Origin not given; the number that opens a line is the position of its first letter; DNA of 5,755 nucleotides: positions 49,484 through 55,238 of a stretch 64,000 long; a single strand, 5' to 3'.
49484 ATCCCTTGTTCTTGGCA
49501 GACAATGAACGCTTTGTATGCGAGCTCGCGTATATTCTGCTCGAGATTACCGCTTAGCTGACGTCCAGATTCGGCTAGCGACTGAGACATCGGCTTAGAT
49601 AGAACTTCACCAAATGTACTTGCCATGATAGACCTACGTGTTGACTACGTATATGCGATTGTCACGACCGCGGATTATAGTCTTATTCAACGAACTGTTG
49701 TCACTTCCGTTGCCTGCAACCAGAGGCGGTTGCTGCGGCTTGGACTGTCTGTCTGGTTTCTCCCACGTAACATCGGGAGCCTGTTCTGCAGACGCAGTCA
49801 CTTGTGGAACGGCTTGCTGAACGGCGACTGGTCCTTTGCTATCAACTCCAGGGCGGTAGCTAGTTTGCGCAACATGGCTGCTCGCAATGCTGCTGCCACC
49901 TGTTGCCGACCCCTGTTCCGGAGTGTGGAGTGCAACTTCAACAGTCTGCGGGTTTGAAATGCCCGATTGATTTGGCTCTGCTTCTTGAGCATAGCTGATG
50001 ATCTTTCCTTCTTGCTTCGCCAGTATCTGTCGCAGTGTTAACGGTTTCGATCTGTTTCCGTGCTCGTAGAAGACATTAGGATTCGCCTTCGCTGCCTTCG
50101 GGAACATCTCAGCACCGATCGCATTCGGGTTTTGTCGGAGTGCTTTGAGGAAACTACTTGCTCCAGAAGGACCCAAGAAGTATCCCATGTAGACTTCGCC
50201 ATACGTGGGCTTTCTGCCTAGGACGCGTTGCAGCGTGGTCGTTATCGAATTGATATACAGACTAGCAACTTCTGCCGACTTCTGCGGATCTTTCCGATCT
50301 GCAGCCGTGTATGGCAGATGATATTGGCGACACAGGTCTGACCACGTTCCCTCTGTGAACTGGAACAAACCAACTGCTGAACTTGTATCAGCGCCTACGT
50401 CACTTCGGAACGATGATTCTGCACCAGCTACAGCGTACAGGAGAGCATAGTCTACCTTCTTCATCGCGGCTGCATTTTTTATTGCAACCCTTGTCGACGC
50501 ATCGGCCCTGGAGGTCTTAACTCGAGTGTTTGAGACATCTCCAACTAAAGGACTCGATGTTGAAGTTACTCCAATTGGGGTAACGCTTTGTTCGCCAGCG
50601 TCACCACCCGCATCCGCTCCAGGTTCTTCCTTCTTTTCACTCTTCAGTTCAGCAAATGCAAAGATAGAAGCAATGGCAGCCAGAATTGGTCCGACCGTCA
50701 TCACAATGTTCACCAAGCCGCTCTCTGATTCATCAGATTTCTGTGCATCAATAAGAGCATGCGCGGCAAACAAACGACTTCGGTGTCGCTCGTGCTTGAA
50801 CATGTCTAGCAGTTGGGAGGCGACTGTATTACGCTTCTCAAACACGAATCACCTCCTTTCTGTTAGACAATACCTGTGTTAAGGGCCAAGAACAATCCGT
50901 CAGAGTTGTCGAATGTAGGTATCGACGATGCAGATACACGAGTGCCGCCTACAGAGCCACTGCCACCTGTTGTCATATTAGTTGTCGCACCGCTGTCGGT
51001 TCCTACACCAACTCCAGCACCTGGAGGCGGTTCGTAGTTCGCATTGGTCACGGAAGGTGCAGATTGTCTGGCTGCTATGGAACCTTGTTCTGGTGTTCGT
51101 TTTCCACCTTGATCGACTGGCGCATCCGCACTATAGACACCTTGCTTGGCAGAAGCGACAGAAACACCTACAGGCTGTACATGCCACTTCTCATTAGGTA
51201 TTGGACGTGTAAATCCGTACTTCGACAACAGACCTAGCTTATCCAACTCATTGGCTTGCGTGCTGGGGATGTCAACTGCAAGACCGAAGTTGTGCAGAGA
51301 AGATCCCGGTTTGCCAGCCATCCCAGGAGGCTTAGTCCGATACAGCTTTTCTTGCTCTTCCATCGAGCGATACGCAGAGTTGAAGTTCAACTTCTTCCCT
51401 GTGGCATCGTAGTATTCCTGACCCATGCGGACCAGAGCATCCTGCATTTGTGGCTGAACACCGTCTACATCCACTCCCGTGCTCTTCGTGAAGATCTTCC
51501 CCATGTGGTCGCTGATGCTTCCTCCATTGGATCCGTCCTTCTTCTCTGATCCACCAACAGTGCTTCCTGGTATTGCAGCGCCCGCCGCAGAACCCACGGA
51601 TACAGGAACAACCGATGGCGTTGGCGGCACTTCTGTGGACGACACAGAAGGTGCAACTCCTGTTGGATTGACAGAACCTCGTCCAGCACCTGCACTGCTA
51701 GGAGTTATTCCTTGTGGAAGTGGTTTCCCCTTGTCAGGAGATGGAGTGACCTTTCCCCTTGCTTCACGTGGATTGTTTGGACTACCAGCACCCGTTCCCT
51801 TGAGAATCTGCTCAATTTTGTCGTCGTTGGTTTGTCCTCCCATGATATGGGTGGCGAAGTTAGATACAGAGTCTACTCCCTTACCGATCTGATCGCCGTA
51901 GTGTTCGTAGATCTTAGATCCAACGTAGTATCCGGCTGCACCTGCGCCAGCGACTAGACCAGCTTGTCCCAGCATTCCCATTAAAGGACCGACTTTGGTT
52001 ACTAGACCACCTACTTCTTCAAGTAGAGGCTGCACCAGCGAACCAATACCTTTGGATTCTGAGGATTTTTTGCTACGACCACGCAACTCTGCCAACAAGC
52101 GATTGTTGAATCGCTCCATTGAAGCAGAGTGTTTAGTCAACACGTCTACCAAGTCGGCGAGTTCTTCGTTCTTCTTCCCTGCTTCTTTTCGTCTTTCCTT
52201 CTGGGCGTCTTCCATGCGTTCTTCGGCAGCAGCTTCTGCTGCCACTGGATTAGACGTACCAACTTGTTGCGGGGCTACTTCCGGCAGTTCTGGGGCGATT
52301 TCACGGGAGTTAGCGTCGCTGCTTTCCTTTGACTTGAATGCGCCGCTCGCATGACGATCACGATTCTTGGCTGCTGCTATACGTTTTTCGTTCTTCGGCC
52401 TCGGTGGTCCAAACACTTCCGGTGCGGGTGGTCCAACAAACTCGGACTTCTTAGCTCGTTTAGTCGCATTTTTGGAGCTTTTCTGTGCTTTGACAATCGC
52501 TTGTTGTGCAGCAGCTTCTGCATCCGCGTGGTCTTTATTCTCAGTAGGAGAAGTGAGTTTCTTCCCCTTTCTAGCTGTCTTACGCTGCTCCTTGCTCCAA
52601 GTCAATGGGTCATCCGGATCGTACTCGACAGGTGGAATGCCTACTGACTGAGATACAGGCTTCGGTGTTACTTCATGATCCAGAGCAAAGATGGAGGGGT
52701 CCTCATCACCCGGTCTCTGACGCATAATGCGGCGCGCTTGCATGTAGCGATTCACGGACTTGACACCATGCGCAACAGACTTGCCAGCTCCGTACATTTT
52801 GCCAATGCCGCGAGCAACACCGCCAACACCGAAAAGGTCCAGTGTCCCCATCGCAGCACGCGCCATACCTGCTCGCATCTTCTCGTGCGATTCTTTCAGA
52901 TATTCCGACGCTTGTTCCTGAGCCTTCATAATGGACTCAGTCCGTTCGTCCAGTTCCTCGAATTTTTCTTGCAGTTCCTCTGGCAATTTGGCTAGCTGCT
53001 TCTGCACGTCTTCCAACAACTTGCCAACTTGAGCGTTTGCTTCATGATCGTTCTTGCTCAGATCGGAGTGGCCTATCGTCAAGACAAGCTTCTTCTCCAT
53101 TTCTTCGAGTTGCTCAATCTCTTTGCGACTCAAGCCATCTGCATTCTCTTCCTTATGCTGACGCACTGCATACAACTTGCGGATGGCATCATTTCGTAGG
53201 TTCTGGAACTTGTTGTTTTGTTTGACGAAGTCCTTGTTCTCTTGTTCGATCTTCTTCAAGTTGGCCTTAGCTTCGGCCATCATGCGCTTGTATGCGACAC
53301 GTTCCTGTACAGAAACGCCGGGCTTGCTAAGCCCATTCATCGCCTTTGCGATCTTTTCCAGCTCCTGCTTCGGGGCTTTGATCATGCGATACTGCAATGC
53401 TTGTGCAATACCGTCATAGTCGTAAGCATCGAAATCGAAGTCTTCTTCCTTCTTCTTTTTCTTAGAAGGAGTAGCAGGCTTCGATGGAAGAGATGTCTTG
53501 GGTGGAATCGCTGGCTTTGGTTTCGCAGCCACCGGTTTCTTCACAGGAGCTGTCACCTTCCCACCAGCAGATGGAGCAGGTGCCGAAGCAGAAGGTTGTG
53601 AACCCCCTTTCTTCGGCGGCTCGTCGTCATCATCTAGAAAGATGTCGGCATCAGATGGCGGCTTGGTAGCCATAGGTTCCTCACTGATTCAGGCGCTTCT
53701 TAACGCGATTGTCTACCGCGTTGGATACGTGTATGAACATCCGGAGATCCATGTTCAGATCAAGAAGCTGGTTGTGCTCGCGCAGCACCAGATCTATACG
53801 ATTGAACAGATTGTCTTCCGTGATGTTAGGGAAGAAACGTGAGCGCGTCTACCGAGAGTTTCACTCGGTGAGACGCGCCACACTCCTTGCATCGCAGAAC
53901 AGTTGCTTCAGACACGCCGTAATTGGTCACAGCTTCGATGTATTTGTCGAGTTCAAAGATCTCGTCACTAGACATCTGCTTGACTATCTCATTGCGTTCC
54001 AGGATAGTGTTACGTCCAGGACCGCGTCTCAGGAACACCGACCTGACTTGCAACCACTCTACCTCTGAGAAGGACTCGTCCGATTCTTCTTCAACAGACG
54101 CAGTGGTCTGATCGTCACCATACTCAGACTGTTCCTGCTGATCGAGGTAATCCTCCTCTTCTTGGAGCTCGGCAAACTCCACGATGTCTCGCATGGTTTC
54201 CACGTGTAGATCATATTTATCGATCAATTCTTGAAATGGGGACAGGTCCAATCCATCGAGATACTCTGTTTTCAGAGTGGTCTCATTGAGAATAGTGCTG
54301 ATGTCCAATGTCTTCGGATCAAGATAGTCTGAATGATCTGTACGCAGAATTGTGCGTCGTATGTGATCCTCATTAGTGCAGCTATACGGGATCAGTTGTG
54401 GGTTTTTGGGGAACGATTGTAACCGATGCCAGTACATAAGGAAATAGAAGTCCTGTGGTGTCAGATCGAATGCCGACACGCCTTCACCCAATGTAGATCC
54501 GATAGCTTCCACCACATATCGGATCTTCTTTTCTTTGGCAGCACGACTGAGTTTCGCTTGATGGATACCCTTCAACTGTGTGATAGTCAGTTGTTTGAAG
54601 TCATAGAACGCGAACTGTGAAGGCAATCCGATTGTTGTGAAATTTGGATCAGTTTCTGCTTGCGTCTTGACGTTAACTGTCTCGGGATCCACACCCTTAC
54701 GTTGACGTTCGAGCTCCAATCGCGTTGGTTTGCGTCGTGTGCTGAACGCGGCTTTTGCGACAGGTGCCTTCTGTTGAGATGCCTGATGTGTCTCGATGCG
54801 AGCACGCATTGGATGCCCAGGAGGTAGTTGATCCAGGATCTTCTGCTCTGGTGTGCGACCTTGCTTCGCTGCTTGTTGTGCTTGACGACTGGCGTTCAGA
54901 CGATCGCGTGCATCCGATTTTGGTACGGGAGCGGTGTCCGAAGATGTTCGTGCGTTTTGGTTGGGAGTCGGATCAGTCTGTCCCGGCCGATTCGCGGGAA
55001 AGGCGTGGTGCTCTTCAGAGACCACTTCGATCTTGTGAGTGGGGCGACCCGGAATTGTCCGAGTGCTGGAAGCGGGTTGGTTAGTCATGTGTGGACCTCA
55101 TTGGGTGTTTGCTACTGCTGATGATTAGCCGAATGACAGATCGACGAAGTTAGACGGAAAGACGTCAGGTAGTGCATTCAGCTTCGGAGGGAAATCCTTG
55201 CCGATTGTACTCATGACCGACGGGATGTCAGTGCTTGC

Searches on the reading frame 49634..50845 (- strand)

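Call 27: search_protein_families(library=phrogs, proteins=[window:49634-50845:-], max_evalue=0.0001)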
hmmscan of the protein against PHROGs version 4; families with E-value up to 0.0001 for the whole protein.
window:49634-50845:- (403 aa): 6 families
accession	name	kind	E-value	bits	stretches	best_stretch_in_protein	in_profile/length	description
phrog_4067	-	other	7.1e-37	128.3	1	107-372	660-917/980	transglycosylase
phrog_3201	-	tail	5.4e-33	114.9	1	79-370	1981-2264/2408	tail fiber protein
phrog_11561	-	unknown function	2.4e-07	30.5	1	115-248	319-448/853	-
phrog_22520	-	unknown function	6.3e-06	26.7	1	119-235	9-117/330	-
phrog_196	-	tail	3e-05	23.8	1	108-176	374-442/536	baseplate hub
phrog_669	-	lysis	8.5e-05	21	1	110-199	912-999/1946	endolysin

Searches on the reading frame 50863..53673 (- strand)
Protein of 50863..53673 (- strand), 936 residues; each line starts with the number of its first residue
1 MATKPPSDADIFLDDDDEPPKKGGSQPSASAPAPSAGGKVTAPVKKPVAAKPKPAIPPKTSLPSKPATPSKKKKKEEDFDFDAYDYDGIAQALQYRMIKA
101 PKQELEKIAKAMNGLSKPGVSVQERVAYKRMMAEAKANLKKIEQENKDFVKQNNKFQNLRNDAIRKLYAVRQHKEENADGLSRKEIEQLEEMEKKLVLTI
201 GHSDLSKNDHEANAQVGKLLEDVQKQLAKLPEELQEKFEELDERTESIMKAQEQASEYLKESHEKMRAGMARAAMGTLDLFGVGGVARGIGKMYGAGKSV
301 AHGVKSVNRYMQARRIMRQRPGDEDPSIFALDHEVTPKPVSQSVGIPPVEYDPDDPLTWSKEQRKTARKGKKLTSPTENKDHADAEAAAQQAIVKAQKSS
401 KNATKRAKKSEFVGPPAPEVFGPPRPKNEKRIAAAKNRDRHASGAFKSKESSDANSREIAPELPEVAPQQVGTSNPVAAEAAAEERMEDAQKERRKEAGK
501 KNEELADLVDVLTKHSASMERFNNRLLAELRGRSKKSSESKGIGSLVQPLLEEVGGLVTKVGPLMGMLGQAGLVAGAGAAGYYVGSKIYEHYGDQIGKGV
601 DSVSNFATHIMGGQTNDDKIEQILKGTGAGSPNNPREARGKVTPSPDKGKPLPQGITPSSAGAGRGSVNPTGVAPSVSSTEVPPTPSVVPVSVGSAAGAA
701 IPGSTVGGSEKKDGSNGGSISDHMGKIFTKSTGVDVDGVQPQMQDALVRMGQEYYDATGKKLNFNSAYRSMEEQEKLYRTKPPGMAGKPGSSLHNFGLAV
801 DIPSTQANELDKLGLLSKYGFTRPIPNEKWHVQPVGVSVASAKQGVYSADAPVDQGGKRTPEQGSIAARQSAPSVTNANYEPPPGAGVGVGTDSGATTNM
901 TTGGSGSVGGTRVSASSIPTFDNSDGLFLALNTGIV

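Call 27: search_protein_families(library=phrogs, proteins=[window:50863-53673:-], max_evalue=0.0001)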
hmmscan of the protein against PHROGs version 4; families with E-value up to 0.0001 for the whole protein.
window:50863-53673:- (936 aa): 3 families
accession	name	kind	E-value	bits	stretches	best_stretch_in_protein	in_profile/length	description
phrog_13118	-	lysis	4.7e-20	72.4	1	746-840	467-565/888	endolysin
phrog_2649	-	lysis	5.6e-08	34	1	736-806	10-92/261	endolysin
phrog_15351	-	lysis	5.9e-05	23.5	0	738-802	19-88/289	endolysin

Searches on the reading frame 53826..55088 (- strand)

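Call 27: search_protein_families(library=phrogs, proteins=[window:53826-55088:-], max_evalue=0.0001)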
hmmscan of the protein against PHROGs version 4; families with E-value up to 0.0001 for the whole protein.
window:53826-55088:- (420 aa): 1 family
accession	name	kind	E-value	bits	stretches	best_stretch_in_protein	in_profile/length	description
phrog_13792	-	unknown function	9.5e-27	95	1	149-419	15-258/263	-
